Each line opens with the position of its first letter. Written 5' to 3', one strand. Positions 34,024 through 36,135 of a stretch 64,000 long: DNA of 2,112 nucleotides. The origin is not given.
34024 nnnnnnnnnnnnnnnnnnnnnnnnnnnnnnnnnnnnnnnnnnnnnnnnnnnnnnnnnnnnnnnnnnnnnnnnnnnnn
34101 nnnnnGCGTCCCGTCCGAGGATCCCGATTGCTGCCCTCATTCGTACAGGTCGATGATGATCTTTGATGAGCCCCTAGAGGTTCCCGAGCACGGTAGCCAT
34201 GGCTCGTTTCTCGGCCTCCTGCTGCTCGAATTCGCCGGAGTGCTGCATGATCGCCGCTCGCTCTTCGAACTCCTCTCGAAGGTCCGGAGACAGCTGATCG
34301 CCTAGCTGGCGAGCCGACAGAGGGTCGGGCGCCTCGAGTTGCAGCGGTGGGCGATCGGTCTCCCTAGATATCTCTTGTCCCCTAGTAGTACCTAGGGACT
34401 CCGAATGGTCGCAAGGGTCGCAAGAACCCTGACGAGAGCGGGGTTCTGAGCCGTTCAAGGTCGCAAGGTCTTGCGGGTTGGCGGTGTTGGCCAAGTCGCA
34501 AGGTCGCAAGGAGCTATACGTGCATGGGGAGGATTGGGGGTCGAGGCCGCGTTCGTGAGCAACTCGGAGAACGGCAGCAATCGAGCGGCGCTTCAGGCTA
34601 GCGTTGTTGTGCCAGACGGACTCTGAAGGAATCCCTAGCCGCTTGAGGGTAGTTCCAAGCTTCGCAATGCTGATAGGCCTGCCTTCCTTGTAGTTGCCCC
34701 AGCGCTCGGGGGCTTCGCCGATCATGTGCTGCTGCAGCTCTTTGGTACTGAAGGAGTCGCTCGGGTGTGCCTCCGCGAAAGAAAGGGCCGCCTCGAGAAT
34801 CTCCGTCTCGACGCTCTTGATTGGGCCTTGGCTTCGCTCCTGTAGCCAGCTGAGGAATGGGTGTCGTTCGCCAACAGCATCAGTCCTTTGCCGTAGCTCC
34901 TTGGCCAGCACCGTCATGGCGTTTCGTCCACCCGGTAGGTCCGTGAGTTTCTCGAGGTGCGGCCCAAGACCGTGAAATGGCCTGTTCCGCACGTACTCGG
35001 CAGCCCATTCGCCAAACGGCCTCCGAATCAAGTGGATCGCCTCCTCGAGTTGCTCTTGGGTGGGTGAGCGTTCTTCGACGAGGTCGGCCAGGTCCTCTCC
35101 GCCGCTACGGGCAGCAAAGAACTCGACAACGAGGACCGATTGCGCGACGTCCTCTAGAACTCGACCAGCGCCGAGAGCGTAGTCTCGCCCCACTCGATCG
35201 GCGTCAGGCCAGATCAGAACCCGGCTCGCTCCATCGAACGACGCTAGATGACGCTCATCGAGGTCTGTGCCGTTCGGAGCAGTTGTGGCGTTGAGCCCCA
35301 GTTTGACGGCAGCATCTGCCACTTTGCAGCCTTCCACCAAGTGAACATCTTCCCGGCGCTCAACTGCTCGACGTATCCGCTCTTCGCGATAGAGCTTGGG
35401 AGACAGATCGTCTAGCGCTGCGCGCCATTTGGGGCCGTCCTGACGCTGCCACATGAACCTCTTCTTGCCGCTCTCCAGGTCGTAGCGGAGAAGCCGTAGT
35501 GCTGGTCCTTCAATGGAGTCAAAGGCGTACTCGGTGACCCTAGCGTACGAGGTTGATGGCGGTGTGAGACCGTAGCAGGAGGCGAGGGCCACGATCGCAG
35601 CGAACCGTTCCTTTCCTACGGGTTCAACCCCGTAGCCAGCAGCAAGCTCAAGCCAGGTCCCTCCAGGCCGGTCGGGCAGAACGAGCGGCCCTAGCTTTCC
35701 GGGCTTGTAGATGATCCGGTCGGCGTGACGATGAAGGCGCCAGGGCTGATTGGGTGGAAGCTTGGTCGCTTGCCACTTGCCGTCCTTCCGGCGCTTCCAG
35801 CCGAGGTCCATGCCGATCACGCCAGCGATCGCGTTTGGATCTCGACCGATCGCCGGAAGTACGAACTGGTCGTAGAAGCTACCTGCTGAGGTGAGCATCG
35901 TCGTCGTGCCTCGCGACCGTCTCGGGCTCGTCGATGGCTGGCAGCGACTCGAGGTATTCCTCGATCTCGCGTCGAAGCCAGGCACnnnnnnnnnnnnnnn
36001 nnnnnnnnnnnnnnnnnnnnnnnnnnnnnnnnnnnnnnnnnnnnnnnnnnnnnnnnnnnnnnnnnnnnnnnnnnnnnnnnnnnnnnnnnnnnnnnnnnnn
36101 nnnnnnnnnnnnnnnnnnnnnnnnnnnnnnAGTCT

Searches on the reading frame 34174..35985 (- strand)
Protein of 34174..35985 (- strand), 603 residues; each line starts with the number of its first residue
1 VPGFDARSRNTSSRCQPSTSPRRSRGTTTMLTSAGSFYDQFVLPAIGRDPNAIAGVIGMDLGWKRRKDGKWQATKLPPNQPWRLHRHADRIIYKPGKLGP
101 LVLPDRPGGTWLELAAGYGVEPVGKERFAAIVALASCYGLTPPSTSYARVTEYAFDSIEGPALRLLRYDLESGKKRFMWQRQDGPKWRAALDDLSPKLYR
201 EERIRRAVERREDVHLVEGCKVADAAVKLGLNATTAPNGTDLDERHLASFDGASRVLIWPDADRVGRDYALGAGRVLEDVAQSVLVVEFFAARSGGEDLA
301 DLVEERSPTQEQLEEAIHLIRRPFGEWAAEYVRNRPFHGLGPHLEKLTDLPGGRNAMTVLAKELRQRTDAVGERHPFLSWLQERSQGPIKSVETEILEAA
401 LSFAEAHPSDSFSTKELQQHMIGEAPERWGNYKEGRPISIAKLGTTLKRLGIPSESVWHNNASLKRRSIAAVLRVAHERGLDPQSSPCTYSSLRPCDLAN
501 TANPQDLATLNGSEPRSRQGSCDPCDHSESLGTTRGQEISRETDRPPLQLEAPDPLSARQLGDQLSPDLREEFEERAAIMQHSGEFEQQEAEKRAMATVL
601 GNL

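Call 9: search_protein_families(library=pfam, proteins=[window:34174-35985:-], max_evalue=0.1)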
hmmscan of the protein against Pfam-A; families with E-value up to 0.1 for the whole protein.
window:34174-35985:- (603 aa): 2 families
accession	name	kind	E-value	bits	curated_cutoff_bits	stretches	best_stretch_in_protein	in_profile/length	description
PF01751.28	Toprim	-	0.0055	17.3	23.1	1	216-283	4-86/96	Toprim domain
PF12307.13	DUF3631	-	0.016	15.8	24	1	385-462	89-164/182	Protein of unknown function (DUF3631)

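Call 10: search_protein_families(library=padloc, proteins=[window:34174-35985:-], max_evalue=0.1)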
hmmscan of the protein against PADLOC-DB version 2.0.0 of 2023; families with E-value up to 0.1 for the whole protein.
window:34174-35985:- (603 aa): 1 family
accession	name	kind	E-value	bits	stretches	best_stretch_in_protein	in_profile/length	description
PDLC03800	RTasDnaG-like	-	2.2e-06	24.7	1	175-312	252-382/550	DRT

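Call 12: search_protein_families(library=ncbifam, proteins=[window:34174-35985:-], max_evalue=0.1)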
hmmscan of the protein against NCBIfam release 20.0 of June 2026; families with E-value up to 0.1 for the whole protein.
window:34174-35985:- (603 aa): 2 families
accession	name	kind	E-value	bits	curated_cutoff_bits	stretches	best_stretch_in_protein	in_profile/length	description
NF005477.0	PRK07078.1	subfamily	1.3e-12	46.8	1014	1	165-313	151-294/759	hypothetical protein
TIGR01391.1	dnaG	equivalog_domain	2.1e-06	26.9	283.6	1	197-333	242-372/414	DNA primase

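Call 13: search_protein_families(library=phrogs, proteins=[window:34174-35985:-], max_evalue=0.1)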
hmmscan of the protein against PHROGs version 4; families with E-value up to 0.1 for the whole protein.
window:34174-35985:- (603 aa): 5 families
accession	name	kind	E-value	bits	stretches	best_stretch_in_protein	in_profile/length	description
phrog_6088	-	DNA, RNA and nucleotide metabolism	1.1e-08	35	1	173-304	148-281/772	DNA primase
phrog_6444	-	DNA, RNA and nucleotide metabolism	5.1e-07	29.9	1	197-336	245-386/577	DNA primase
phrog_47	-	DNA, RNA and nucleotide metabolism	7.7e-06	25.7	1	184-317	206-330/947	DNA primase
phrog_239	-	DNA, RNA and nucleotide metabolism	8.5e-06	26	1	174-351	155-352/801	DNA primase/helicase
phrog_849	-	DNA, RNA and nucleotide metabolism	0.0023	18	1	164-277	198-310/435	DNA primase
